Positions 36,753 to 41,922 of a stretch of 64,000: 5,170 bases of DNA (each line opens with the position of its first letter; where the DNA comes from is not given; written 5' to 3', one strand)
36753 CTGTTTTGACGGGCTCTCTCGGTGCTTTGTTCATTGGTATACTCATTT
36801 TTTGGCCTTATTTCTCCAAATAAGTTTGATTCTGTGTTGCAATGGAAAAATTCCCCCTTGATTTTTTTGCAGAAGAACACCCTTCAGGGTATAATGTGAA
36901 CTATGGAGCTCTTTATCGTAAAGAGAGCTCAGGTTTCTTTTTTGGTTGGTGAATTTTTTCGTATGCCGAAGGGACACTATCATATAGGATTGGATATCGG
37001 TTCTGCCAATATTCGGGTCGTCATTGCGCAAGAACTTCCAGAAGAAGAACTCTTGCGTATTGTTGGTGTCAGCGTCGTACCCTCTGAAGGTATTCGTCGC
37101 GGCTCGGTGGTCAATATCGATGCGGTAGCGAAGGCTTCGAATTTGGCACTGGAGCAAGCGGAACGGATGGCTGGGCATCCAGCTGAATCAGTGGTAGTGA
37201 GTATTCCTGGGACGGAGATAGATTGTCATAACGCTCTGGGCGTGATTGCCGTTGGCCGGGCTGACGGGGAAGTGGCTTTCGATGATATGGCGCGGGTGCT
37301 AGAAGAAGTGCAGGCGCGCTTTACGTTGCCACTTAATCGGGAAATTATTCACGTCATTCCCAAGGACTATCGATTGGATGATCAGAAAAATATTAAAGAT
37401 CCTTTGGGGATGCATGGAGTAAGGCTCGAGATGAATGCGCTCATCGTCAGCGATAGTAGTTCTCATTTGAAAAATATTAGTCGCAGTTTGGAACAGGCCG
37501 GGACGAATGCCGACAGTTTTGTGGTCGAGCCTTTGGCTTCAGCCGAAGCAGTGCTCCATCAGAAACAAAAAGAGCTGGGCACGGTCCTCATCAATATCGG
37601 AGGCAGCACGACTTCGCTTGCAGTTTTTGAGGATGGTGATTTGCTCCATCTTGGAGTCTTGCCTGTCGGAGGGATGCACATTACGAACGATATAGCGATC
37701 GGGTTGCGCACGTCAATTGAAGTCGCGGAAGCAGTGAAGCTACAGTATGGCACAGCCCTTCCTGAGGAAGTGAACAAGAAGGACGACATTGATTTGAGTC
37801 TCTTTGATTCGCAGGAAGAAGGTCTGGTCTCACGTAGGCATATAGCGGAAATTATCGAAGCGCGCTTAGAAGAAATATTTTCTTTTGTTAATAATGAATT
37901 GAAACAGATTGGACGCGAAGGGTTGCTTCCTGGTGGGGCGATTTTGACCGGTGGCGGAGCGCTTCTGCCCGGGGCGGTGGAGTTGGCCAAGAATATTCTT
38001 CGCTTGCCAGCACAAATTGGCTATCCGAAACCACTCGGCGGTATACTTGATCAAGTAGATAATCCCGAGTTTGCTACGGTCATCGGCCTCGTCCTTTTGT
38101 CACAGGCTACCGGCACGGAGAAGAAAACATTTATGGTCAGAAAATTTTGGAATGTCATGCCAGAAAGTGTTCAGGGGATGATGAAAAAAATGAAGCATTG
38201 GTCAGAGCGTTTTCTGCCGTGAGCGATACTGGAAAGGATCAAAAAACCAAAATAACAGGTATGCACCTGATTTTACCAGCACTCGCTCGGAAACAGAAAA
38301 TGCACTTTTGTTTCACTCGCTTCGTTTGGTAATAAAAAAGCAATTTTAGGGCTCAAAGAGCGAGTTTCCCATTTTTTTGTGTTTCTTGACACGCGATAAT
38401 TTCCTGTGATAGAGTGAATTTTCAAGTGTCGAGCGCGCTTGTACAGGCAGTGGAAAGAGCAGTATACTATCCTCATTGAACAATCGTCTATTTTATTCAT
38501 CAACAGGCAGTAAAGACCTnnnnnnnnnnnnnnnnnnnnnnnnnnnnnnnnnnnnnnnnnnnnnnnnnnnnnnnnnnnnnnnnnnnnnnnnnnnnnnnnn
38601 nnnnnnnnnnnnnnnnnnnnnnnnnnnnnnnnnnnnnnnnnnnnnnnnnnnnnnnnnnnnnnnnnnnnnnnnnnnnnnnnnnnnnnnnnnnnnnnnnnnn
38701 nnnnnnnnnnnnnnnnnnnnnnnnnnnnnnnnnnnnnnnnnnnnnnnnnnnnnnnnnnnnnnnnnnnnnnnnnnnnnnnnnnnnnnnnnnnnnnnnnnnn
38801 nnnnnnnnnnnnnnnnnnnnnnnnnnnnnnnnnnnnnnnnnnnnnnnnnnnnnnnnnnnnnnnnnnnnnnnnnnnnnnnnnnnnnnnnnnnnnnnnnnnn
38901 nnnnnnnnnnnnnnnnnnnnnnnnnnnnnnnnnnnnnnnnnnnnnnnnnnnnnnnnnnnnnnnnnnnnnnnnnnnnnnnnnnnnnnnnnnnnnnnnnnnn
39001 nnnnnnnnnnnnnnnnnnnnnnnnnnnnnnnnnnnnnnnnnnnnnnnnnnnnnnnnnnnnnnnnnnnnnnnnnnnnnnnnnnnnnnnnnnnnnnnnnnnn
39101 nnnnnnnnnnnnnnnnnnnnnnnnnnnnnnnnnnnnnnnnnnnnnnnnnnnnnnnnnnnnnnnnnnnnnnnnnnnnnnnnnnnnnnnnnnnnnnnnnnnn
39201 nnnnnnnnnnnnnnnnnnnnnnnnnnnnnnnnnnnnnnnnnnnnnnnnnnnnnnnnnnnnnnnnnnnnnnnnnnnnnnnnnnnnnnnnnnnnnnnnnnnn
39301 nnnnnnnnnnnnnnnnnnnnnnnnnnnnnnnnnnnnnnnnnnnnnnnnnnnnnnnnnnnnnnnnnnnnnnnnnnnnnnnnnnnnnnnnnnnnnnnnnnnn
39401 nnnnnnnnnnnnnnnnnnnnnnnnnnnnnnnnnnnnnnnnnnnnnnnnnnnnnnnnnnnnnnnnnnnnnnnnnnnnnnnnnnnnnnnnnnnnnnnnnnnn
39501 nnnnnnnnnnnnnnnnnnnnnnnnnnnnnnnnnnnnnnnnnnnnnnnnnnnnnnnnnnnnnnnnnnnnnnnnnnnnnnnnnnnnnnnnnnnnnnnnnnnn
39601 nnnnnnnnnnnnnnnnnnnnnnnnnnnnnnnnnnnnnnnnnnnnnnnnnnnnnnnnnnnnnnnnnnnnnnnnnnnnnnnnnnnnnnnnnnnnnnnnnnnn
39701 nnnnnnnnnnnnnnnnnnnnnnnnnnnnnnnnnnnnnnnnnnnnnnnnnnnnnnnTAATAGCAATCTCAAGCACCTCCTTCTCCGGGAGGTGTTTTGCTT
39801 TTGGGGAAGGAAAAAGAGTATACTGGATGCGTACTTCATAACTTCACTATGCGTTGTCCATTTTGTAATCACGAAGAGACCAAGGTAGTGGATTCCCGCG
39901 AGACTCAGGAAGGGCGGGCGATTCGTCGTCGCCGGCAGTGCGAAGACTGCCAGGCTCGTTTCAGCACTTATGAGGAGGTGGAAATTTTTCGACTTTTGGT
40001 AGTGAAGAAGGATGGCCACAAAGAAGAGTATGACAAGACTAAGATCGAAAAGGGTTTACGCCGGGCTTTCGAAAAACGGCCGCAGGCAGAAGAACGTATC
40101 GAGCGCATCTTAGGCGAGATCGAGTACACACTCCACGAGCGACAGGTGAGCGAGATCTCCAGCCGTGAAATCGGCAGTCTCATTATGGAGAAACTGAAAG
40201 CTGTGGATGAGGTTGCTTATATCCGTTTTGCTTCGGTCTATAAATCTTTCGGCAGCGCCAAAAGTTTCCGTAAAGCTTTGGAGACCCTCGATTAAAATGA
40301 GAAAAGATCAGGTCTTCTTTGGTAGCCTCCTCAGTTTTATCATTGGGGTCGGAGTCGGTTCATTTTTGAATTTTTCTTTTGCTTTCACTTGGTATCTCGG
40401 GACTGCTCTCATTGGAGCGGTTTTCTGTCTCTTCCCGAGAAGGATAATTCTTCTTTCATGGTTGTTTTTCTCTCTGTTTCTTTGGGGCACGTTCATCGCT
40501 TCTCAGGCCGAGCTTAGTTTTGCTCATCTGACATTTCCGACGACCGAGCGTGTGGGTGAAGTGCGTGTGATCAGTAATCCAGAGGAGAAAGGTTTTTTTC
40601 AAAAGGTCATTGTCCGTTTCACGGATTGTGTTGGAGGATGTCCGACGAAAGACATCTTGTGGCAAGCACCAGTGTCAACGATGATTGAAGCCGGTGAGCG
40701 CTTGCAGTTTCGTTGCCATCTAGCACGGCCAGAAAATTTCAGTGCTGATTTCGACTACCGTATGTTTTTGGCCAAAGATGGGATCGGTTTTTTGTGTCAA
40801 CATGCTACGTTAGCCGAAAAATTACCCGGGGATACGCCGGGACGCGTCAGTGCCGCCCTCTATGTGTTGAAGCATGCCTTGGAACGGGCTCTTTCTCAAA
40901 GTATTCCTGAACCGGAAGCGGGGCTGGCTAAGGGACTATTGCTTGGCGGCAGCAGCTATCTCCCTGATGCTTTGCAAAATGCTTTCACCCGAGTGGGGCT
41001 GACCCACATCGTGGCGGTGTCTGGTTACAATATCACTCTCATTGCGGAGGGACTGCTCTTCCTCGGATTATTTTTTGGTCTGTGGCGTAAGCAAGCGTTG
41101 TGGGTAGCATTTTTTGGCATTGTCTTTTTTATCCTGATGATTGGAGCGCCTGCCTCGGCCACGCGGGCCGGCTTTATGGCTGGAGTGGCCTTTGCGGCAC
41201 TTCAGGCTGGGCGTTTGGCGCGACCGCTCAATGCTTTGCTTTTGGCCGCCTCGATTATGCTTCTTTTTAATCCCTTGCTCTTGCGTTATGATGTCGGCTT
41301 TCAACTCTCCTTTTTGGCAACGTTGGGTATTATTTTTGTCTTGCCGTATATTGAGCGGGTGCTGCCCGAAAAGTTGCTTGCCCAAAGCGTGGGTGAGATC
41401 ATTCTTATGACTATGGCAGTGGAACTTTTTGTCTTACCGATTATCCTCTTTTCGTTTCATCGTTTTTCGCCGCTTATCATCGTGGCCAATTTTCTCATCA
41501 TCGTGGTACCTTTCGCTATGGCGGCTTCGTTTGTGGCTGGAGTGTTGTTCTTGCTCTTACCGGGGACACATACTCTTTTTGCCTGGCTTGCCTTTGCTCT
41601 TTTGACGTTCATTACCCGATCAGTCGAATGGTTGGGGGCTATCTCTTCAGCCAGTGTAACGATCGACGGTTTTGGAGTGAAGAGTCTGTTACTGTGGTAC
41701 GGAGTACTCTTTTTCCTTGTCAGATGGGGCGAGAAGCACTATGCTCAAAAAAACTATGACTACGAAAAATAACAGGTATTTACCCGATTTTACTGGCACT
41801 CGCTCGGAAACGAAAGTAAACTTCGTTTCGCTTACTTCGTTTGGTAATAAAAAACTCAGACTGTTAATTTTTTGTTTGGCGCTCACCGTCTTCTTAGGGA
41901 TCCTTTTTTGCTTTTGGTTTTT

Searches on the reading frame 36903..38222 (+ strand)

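Call 77: search_protein_families(library=ncbifam, proteins=[window:36903-38222:+], max_evalue=0.00001)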
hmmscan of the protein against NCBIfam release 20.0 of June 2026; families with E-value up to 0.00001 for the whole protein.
window:36903-38222:+ (439 aa): 9 families
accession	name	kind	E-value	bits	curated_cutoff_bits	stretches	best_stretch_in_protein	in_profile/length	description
TIGR01174.1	ftsA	equivalog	2.6e-111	372.3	175.85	1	28-398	3-370/371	cell division protein FtsA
NF007009.0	PRK09472.1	equivalog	2.4e-73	247.6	409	1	28-434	11-416/420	cell division protein FtsA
NF010539.0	PRK13927.1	subfamily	7.6e-11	41.5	293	1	190-372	116-310/339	rod shape-determining protein MreB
TIGR00904.1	mreB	subfamily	7.8e-11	41.6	365.75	1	190-371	115-309/334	MreB/Mrl family cell shape determining protein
NF011660.0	PRK15080.1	equivalog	4.1e-10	39.3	182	1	190-281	111-197/277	ethanolamine utilization protein EutJ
TIGR02529.1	EutJ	subfamily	2.9e-09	36.8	152.1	1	187-281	75-164/239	ethanolamine utilization protein EutJ family protein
NF045709.1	Amuc_1101_fam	equivalog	3.6e-09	36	650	1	176-371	128-313/608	Amuc_1101 family PilM-like pilus complex protein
NF010540.1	PRK13929.1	exception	5.9e-09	35.4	515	1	189-378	114-313/334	rod-share determining protein MreBH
TIGR01175.1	pilM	subfamily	3.8e-08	32.7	133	1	27-292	5-255/348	type IV pilus assembly protein PilM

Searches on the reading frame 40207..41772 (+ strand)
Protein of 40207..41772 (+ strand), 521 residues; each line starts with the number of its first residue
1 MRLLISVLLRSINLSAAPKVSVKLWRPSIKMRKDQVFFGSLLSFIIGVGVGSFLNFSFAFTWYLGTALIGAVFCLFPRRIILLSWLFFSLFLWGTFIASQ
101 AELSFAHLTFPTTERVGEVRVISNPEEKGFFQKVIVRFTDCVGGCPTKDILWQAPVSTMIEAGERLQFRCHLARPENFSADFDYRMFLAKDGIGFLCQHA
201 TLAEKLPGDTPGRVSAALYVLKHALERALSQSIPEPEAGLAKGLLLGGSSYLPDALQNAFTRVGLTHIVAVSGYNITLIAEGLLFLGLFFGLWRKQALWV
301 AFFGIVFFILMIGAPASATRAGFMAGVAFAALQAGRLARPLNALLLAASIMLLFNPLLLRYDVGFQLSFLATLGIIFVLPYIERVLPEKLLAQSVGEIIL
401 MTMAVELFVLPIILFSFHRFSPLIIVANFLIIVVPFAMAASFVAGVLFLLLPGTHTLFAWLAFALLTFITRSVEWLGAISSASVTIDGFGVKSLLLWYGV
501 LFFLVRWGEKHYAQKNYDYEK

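Call 77: search_protein_families(library=ncbifam, proteins=[window:40207-41772:+], max_evalue=0.00001)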
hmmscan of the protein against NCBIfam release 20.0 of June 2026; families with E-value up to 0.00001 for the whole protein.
window:40207-41772:+ (521 aa): 4 families
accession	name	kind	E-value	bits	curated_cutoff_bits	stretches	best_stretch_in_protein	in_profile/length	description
TIGR00361.1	ComEC_Rec2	equivalog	1.5e-21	76.2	190.05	1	217-462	109-364/663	DNA internalization-related competence protein ComEC/Rec2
TIGR00360.1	ComEC_N-term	subfamily_domain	2.3e-19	70.3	36.5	1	266-436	2-163/171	ComEC/Rec2-related protein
NF045979.1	ComEC_MAG0480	equivalog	1.6e-08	33.8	150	1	244-450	202-398/461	MAG0480 family ComEC-like protein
NF008580.0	PRK11539.1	equivalog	5.5e-06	25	969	0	230-501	192-469/758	ComEC family protein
